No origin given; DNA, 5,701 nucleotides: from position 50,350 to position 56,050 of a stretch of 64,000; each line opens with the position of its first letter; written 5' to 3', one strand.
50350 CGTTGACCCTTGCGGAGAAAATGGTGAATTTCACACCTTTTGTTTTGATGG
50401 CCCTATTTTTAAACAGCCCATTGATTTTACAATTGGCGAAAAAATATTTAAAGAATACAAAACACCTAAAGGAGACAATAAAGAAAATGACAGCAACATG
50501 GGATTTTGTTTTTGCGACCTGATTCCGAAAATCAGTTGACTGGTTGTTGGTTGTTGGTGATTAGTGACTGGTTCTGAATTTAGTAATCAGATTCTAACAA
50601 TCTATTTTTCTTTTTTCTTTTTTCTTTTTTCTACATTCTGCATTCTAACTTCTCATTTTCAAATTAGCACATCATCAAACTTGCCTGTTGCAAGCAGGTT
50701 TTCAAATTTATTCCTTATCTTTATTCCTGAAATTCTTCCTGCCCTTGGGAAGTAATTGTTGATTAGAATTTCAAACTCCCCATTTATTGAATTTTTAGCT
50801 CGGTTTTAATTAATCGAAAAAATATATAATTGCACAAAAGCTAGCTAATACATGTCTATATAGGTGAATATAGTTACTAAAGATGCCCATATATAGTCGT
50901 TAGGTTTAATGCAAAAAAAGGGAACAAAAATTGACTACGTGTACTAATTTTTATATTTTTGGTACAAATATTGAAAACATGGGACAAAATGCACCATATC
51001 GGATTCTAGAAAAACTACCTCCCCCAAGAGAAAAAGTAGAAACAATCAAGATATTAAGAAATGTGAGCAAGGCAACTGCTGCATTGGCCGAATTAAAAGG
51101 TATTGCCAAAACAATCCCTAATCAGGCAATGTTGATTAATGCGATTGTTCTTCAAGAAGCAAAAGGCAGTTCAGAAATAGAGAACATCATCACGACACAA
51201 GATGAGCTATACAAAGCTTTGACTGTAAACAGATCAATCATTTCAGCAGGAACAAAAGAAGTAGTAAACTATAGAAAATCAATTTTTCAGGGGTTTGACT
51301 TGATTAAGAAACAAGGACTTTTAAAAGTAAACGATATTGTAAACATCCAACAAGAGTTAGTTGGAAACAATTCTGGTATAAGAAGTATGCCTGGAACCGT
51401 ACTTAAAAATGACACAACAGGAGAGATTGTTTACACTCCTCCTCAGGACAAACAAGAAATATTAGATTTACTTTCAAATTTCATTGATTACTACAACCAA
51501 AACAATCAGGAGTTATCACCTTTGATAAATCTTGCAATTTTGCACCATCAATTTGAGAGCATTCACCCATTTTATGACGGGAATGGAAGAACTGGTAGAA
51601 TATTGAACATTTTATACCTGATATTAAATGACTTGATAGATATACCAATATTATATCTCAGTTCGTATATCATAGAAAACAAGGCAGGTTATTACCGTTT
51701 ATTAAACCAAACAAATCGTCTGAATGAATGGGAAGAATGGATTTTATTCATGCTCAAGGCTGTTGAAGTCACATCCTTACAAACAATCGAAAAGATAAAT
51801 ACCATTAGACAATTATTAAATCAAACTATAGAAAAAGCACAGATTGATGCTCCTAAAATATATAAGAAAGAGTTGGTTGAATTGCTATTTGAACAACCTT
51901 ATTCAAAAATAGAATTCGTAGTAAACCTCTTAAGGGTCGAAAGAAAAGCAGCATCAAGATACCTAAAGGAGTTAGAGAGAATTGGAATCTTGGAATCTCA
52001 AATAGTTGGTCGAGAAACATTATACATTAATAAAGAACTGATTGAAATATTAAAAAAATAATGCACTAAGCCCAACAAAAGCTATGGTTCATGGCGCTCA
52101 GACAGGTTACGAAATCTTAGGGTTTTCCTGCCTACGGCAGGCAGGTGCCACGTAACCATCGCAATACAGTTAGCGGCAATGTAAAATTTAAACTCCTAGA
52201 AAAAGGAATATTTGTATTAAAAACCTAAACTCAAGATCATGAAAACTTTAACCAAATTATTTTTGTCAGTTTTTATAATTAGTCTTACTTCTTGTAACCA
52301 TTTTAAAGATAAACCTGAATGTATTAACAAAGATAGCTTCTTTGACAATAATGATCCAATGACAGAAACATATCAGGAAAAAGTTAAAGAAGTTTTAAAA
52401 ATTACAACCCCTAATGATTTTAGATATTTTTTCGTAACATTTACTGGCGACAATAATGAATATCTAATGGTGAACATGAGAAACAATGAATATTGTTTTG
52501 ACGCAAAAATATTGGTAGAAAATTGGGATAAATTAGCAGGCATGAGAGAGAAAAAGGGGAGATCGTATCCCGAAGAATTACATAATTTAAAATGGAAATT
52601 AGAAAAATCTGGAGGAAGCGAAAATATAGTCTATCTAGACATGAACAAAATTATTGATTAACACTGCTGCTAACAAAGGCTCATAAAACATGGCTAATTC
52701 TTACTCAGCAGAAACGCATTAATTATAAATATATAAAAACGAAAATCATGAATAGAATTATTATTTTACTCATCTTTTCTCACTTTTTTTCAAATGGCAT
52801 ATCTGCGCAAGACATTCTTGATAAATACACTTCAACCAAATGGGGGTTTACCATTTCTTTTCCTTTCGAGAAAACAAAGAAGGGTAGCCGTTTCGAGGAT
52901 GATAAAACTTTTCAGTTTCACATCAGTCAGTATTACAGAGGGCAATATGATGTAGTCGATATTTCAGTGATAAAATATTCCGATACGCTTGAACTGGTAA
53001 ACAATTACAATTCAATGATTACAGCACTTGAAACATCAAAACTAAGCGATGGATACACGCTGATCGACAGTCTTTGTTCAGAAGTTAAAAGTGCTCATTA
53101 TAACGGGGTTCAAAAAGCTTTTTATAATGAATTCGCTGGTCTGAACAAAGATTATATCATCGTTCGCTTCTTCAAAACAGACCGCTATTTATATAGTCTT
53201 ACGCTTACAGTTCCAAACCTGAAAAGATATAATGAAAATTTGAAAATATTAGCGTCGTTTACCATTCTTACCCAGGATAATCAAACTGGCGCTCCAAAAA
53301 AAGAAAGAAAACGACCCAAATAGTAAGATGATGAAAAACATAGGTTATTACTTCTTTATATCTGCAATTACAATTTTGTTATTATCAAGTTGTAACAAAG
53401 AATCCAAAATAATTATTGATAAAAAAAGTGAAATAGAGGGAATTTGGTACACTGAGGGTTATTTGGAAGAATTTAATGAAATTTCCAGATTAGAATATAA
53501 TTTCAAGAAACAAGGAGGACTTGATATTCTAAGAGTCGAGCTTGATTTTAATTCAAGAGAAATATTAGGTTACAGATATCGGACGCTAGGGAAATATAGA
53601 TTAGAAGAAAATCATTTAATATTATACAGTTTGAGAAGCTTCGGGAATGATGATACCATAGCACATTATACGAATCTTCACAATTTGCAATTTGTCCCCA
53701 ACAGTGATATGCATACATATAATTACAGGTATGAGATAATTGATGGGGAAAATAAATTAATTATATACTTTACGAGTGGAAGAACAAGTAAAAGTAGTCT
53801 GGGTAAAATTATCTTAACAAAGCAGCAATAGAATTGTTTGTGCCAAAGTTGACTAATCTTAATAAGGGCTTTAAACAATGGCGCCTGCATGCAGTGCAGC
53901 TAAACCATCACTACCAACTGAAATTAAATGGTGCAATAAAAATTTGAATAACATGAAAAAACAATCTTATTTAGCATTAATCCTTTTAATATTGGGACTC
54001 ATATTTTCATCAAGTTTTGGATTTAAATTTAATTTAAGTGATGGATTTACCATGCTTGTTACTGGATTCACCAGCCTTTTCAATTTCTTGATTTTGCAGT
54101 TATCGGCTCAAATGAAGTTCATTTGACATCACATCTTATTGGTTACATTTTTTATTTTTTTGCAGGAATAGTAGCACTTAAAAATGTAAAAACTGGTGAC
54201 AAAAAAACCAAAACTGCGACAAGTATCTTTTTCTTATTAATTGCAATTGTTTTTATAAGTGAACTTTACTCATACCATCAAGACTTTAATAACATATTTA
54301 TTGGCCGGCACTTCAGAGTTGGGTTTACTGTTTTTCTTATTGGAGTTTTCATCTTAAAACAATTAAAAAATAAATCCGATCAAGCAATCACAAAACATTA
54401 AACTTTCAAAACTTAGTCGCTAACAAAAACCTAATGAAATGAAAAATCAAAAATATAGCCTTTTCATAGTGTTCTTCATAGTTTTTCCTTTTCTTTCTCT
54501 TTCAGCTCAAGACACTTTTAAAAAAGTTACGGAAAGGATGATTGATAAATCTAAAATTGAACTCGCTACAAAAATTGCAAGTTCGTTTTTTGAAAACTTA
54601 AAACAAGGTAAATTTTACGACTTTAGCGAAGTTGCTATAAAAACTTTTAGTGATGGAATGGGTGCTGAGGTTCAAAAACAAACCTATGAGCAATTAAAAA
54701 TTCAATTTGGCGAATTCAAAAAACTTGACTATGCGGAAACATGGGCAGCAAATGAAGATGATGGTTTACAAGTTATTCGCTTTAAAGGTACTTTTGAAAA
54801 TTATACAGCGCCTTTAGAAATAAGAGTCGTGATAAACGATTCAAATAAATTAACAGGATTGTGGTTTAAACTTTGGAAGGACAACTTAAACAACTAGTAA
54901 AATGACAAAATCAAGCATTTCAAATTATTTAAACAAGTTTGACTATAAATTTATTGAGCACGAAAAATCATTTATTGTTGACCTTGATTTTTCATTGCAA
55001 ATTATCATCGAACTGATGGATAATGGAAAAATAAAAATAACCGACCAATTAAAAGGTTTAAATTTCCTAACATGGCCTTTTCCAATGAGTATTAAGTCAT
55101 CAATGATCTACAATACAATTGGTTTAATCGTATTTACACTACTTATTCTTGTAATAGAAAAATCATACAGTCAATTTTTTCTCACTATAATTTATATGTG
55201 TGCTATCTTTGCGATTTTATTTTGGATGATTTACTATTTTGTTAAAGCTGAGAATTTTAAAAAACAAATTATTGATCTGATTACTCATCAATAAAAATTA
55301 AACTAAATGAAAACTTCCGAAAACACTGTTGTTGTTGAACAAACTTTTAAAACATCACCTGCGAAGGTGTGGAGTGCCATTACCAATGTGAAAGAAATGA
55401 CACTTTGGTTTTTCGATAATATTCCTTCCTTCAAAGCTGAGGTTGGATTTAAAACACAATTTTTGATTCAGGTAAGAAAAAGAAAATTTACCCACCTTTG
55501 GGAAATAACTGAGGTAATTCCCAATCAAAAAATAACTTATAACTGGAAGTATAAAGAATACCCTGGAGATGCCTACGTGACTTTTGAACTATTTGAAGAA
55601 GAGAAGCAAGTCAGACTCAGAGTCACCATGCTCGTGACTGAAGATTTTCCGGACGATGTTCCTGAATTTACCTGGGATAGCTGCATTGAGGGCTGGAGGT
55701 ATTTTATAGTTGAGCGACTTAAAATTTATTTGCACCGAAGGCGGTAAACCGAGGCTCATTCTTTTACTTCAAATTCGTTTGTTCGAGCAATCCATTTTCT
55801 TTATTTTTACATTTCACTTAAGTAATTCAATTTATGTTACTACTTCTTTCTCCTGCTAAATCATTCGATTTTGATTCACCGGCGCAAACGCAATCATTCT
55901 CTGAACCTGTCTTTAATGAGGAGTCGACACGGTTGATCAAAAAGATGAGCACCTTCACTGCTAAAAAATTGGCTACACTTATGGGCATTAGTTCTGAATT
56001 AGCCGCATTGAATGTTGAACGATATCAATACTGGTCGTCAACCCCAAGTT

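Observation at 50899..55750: Integrase-less cassette-like array: Fic plus eight or nine small secreted, lipoprotein or membrane ORFs separated by dyad repeats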

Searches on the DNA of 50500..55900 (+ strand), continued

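Call 113: search_with_rna_model(model_id=R2, sources=[L159, L160, L154, L155, L157, L158], max_evalue=1)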
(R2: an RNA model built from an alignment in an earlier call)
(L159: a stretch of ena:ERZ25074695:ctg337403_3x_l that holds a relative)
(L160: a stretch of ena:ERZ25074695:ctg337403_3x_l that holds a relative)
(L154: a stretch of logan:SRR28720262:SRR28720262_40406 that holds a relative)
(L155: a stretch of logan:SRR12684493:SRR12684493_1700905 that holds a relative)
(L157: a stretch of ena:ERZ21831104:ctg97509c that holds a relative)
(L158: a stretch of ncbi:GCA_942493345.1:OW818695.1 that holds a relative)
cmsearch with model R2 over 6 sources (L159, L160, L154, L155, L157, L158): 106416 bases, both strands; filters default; matches with E-value up to 1: 44.
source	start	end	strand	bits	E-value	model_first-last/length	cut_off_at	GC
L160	5743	5877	+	68.5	3.3e-11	1-132/132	no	0.44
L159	3240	3374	+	66.4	8.5e-11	1-132/132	no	0.44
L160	13860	13994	+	66.4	8.5e-11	1-132/132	no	0.44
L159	17436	17570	+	63.1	3.8e-10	1-132/132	no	0.46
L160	1185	1319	+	62.1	6e-10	1-132/132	no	0.46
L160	6204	6338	+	61.8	6.7e-10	1-132/132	no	0.43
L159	15058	15192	+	61.6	7.5e-10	1-132/132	no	0.43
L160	8897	9031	+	60.8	1.1e-09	1-132/132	no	0.44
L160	1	133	+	60.2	1.4e-09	3-132/132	5'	0.43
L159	854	988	+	57.1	5.6e-09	1-132/132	no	0.44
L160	11474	11608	+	57.1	5.6e-09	1-132/132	no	0.44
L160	744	878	+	57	6e-09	1-132/132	no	0.44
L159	12492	12626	+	56.9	6.2e-09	1-132/132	no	0.45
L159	3675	3809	+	56.4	7.7e-09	1-132/132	no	0.44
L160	14295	14429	+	56.4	7.7e-09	1-132/132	no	0.44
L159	8770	8900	+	53.3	3.3e-08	1-132/132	no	0.34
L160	19390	19520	+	53.3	3.3e-08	1-132/132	no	0.34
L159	20064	20238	+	47.6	4.2e-07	1-132/132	no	0.49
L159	1697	1830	+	44.5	1.7e-06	1-132/132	no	0.47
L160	12317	12450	+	44.5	1.7e-06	1-132/132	no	0.47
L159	2781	2911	+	43.4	2.8e-06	1-132/132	no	0.47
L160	13401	13531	+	43.4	2.8e-06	1-132/132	no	0.47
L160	5310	5438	+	41.2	7.7e-06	1-132/132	no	0.41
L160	3507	3637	+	39.3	1.8e-05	1-132/132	no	0.45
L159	4450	4582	+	38.8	2.3e-05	1-132/132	no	0.41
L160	15070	15202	+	38.8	2.3e-05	1-132/132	no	0.41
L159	9815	9989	+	38.4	2.7e-05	1-132/132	no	0.47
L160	20435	20609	+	38.4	2.7e-05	1-132/132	no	0.47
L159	18293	18468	+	35.1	0.00012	1-132/132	no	0.5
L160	8435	8567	+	34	0.00021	1-132/132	no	0.42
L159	16680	16813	+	33.1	0.00031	1-132/132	no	0.45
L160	9857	9989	+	32.1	0.00047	1-132/132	no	0.44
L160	6920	7094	+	31.7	0.00057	1-132/132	no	0.47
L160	1766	1939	+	29.7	0.0014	1-132/132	no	0.48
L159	6553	6618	+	28.9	0.0021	1-132/132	no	0.52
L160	17173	17238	+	28.9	0.0021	1-132/132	no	0.52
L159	15895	16028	+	28.8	0.0022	1-132/132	no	0.43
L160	7650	7783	+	28.5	0.0025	1-132/132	no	0.45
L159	13408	13540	+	28.2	0.0029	1-132/132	no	0.42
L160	4276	4408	+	27.2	0.0044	1-132/132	no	0.45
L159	19262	19457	+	20.6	0.089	1-132/132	no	0.34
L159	89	215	+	20.2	0.1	1-132/132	no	0.35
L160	10709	10835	+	20.2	0.1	1-132/132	no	0.35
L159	14534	14729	+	17.5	0.35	1-132/132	no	0.37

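Call 119: search_rna_families(source=window, start=50500, end=55900, threshold=evalue, max_evalue=1)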
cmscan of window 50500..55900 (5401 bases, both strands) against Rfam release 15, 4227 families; matches with E-value up to 1: 1.
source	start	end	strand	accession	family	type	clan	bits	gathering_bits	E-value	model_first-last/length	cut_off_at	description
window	55498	55561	+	RF01711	Lnt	Cis-reg;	-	27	55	0.8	1-63/63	no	Lnt RNA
